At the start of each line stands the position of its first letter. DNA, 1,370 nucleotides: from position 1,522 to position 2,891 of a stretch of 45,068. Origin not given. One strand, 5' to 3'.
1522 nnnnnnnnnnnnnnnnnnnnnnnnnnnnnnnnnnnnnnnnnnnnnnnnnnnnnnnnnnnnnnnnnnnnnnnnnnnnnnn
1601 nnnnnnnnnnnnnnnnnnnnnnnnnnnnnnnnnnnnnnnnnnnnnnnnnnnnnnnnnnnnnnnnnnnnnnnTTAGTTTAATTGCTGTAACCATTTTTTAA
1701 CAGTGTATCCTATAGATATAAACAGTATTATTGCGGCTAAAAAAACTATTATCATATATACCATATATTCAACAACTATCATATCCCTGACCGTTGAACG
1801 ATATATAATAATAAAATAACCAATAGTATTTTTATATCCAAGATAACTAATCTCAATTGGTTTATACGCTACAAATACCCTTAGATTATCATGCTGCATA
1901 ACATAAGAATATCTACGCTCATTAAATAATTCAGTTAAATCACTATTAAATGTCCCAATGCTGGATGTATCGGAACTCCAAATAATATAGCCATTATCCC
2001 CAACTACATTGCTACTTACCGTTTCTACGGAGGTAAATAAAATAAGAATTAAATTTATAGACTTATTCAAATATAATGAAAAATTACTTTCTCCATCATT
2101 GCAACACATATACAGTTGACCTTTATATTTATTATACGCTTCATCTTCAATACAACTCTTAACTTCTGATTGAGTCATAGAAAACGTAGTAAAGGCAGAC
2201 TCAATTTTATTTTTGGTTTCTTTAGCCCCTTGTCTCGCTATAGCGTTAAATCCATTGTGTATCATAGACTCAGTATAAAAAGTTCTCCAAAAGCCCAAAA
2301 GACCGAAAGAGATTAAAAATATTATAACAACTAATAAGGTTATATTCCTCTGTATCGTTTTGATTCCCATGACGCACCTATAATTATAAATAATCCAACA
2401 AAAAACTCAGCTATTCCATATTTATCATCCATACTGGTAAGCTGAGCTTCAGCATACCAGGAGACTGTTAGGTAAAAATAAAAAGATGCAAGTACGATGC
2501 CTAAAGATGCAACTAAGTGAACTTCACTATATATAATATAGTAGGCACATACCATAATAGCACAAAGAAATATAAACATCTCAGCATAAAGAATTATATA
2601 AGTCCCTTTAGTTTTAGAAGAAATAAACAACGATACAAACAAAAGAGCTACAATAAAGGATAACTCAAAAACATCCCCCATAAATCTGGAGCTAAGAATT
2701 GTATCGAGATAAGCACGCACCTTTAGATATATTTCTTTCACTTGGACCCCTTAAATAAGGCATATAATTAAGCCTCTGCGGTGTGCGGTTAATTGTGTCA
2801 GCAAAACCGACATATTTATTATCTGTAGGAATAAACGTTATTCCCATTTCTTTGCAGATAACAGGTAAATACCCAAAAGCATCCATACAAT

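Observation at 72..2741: terL-coupled six-gene envelope module containing a sensor-like two-TM protein with no output domain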

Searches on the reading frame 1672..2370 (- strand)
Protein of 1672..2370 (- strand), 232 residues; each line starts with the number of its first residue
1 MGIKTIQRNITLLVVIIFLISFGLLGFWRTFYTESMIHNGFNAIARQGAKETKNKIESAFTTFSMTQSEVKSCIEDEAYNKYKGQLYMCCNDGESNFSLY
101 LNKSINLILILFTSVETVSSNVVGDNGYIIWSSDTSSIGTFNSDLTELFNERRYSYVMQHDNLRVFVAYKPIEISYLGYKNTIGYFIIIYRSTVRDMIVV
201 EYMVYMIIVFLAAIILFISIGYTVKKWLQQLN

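Call 3: search_protein_families(library=pfam, proteins=[window:1672-2370:-], max_evalue=1)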
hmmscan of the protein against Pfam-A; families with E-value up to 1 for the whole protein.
window:1672-2370:- (232 aa): 3 families
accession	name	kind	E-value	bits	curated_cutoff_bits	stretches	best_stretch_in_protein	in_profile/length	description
PF00335.26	Tetraspanin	-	0.019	15.1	32.1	0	10-94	81-169/225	Tetraspanin family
PF16800.11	Endopep_inhib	-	0.077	13.4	29.9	1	52-109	54-109/150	IseA DL-endopeptidase inhibitor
PF05651.19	Diacid_rec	-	0.084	13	23.6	1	118-161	19-62/134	Putative sugar diacid recognition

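Call 4: search_protein_families(library=phrogs, proteins=[window:1672-2370:-], max_evalue=1)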
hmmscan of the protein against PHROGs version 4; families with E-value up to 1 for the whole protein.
window:1672-2370:- (232 aa): 0 families

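Call 12: find_homologous_proteins(query=window:1672-2370:-, max_evalue=0.01)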
Query window:1672-2370:- (232 aa): 1 proteins with E <= 0.01 among 349 candidates.
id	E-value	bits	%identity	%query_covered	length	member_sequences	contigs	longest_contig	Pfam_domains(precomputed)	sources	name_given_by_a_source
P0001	6.8e-146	502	100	100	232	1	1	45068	-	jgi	-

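Call 13: find_encoding_contigs(protein=window:1672-2370:-, flank=10000)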
Protein window:1672-2370:- (232 aa): no gene with exactly this product is on record in the collection.

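Call 20: search_solved_structures(query=window:1672-2370:-, max_evalue=10)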
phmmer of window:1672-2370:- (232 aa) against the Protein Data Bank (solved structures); distinct sequences matched with E-value up to 10: 0.

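Call 22: search_protein_families(library=ncbifam, proteins=[window:1672-2370:-], max_evalue=1)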
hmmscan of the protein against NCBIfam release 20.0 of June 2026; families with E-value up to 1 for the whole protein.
window:1672-2370:- (232 aa): 0 families

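Call 24: search_protein_representatives(protein=window:1672-2370:-)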
Query: 232 residues. Proteins with E-value up to 0.001 (for the whole library): 1; up to 1e-10: 1; up to 1e-30: 1. The best 1 are listed.
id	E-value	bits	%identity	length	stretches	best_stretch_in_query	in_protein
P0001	2.2e-146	501.5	100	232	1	1-232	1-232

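Call 29: predict_structure(protein=window:1672-2370:-)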
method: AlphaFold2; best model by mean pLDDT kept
length: 232 residues; sequences in the alignment: 1
mean_pLDDT: 47.7   pTM: 0.29
mean pLDDT of the five models: 47.7, 47.0, 46.5, 45.9, 43.7
residues with pLDDT >= 90: 0; 70-90: 50; 50-70: 16; < 50: 166
segments of 3 or more residues with pLDDT < 50: 32-197
pLDDT, mean of each block of 10 residues (from residue 1): 76 85 70 42 35 40 42 47 40 38 35 29 24 26 32 34 38 35 40 45 70 84 85 73
secondary structure, 60 per line:
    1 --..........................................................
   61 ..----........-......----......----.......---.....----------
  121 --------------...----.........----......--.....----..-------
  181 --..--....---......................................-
elements in order: H3-62 H67-74 H76-81 E86-91 E96-102 E106-110 H142-150 E155-160 E163-167 E187-190 H194-231

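Call 31: search_protein_families(library=padloc, proteins=[window:1672-2370:-], max_evalue=1)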
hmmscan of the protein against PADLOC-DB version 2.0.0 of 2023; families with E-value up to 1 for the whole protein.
window:1672-2370:- (232 aa): 1 family
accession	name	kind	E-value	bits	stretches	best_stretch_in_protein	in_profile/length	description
PDLC00626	ZorC1|ZorC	-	0.02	12.1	1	27-71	318-364/458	EH signature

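Call 51: fold_search(model_id=the predicted structure, library=pdb)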
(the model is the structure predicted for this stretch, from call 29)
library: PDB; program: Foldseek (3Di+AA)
matches with E <= 10: 153; with E <= 0.001: 0
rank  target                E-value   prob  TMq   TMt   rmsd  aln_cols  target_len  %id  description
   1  6w18_D                6.7e-01  0.09  0.16  0.14  12.0       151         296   12  Structure of S. pombe Arp2/3 complex in inactive state (released 2020-08-12)
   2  8i9w_CA               8.0e-01  0.08  0.17  0.16  15.4       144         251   11  Cryo-EM structure of a Chaetomium thermophilum pre-60S ribosomal subunit - Dbp10-3 (released 2023-05-17)
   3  2p9k_D                8.5e-01  0.12  0.18  0.16  10.7       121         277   12  Crystal structure of bovine Arp2/3 complex co-crystallized with ATP and crosslinked with glutaraldehyde (released 2007-05-29)
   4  1sxj_G                8.5e-01  0.04  0.09  0.08  18.9       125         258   14  Crystal Structure of the Eukaryotic Clamp Loader (Replication Factor C, RFC) Bound to the DNA Sliding Clamp (Prolifera (released 2004-06-22)
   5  2p9i_D                1.1e+00  0.11  0.16  0.14  11.5       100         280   12  Crystal Structure of bovine Arp2/3 Complex co-crystallized with ADP and crosslinked with gluteraldehyde (released 2007-05-29)
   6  2xga_A                1.3e+00  0.13  0.18  0.29   9.5       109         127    9  MTSL spin-labelled Shigella Flexneri Spa15 (released 2010-12-01)
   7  7thj_F                1.5e+00  0.03  0.09  0.09  19.9       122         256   13  Structure of the yeast clamp loader (Replication Factor C RFC) bound to the sliding clamp (Proliferating Cell Nuclear  (released 2022-02-16)
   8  7ti8_G                2.0e+00  0.02  0.09  0.08  19.4       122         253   14  Structure of the yeast clamp loader (Replication Factor C RFC) bound to the open sliding clamp (Proliferating Cell Nuc (released 2022-02-16)
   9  6kyq_B                2.1e+00  0.09  0.17  0.13  10.7       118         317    8  Crystal structure of DCLK1 Autoinhibited Kinase Domain (released 2020-09-23)
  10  5usq                  2.1e+00  0.07  0.15  0.12  10.5       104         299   10  ALK-5 kinase inhibitor complex (released 2017-04-12)
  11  8ir3_T                2.1e+00  0.02  0.10  0.09  14.3       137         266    9  human nuclear pre-60S ribosomal particle - State B' (released 2023-08-09)
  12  5s7i_A                2.2e+00  0.10  0.19  0.16   7.6       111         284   12  XChem group deposition -- Crystal Structure of human ACVR1 in complex with FM010928a (released 2021-06-23)
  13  5os5                  2.2e+00  0.08  0.15  0.14  11.1       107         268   15  Crystal structure of Aurora-A kinase in complex with an allosterically binding fragment (released 2017-11-01)
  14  3kxy_B                2.2e+00  0.08  0.18  0.28  11.3       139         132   13  Crystal Structure of the ExsC-ExsE Complex (released 2010-06-30)
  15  2xga_B                2.2e+00  0.07  0.17  0.27   9.9       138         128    9  MTSL spin-labelled Shigella Flexneri Spa15 (released 2010-12-01)
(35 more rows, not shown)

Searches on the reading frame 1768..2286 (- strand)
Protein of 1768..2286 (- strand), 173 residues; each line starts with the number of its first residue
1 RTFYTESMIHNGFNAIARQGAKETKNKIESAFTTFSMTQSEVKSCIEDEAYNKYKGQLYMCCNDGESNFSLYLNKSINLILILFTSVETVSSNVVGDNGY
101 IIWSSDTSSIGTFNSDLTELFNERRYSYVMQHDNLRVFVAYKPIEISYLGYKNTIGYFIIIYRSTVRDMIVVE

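Call 33: search_protein_families(library=pfam, proteins=[window:1768-2286:-], max_evalue=10)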
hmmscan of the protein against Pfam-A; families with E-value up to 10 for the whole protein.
seq(173 aa): 2 families
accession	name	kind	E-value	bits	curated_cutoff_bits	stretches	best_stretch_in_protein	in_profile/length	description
PF16800.11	Endopep_inhib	-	0.042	14.3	29.9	1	24-82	54-110/150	IseA DL-endopeptidase inhibitor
PF05651.19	Diacid_rec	-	0.05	13.7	23.6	1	90-134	19-63/134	Putative sugar diacid recognition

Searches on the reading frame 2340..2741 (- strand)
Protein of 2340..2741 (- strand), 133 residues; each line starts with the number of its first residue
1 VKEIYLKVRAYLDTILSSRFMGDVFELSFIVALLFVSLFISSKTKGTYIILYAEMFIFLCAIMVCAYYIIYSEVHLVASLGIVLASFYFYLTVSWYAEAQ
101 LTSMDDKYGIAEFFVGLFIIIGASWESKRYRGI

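Call 3: search_protein_families(library=pfam, proteins=[window:2340-2741:-], max_evalue=1)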
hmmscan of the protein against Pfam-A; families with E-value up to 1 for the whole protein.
window:2340-2741:- (133 aa): 0 families

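Call 4: search_protein_families(library=phrogs, proteins=[window:2340-2741:-], max_evalue=1)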
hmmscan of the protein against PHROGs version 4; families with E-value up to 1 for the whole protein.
window:2340-2741:- (133 aa): 1 family
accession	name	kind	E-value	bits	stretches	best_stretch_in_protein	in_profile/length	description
phrog_10368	-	unknown function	0.32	12.2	1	71-123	7-58/67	-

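Call 22: search_protein_families(library=ncbifam, proteins=[window:2340-2741:-], max_evalue=1)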
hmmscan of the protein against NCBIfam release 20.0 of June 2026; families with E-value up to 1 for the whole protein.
window:2340-2741:- (133 aa): 0 families

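Call 31: search_protein_families(library=padloc, proteins=[window:2340-2741:-], max_evalue=1)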
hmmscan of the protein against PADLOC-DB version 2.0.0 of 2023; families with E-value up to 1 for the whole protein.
window:2340-2741:- (133 aa): 0 families

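Call 38: list_cluster_members(proteins=[window:2340-2741:-, window:72-365:-, window:44696-44992:-, window:44232-44618:-, window:43600-44226:-, window:42977-43600:-, window:42723-42965:-, window:42158-42733:-, window:2692-4236:-])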
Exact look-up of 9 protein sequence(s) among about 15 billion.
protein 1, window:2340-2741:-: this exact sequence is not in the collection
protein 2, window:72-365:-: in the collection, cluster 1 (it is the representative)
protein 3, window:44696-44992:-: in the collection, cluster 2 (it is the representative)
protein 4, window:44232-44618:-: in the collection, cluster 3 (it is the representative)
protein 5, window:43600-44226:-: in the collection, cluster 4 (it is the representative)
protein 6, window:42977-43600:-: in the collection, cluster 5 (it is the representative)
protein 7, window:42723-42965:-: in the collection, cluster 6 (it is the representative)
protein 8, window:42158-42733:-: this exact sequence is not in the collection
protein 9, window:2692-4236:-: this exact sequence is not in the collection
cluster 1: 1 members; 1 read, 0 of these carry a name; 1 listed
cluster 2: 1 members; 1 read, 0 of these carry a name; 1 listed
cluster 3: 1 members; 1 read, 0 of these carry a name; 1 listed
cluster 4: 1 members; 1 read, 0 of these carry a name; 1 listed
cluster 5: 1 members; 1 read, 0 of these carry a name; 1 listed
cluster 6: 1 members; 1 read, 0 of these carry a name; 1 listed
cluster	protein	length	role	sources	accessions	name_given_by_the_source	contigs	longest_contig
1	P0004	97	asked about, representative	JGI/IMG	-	-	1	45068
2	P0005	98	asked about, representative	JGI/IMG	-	-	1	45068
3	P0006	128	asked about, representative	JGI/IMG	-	-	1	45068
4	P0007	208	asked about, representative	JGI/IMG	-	-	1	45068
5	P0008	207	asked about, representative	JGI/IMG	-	-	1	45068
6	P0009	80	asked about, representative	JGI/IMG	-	-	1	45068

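Call 57: search_dna_similar(query=window:2340-2741:-, collection=phages, mode=protein, max_evalue=1, max_rows=10)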
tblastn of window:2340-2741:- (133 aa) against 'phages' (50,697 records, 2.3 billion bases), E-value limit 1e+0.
No match.

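Call 76: list_cluster_members(proteins=[window:2343-2681:-, window:2343-2720:-, window:42161-42706:-])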
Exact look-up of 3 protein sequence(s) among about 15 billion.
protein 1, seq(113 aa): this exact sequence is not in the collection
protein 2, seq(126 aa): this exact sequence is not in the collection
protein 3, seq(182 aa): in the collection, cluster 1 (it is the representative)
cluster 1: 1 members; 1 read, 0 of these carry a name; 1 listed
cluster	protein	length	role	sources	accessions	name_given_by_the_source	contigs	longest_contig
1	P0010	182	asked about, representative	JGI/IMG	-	-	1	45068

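Call 77: list_cluster_members(proteins=[window:2343-2741:-, window:2343-2579:-, window:2695-4233:-])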
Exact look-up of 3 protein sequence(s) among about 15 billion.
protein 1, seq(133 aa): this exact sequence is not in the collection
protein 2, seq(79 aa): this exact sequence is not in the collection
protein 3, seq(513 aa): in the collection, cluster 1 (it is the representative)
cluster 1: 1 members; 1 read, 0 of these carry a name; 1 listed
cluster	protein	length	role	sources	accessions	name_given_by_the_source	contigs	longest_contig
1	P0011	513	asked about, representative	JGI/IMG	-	-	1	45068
